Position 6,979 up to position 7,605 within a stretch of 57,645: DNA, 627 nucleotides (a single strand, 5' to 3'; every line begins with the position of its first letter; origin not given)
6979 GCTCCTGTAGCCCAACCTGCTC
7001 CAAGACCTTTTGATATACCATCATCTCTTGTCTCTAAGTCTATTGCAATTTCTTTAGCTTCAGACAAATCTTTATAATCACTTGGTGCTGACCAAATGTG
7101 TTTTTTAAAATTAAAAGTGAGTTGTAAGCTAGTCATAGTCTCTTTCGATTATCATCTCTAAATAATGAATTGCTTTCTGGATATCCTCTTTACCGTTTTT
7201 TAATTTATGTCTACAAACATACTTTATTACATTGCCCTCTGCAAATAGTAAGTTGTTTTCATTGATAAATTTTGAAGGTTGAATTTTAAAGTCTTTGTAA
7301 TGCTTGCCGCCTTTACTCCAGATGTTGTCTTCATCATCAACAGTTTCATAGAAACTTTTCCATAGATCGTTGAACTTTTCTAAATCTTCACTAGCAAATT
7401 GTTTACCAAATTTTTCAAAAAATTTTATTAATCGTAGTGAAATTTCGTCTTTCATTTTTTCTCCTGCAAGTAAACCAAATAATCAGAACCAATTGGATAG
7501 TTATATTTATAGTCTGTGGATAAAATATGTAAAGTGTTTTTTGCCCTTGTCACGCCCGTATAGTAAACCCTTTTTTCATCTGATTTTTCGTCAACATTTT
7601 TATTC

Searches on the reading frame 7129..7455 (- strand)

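Call 41: search_protein_families(library=pfam, proteins=[window:7129-7455:-], max_evalue=0.01)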
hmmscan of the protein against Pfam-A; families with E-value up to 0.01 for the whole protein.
window:7129-7455:- (108 aa): 1 family
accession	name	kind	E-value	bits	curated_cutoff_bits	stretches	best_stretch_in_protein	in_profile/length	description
PF11753.13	DUF3310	-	4.1e-11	43.2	24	1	50-100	4-60/60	Protein of unknwon function (DUF3310)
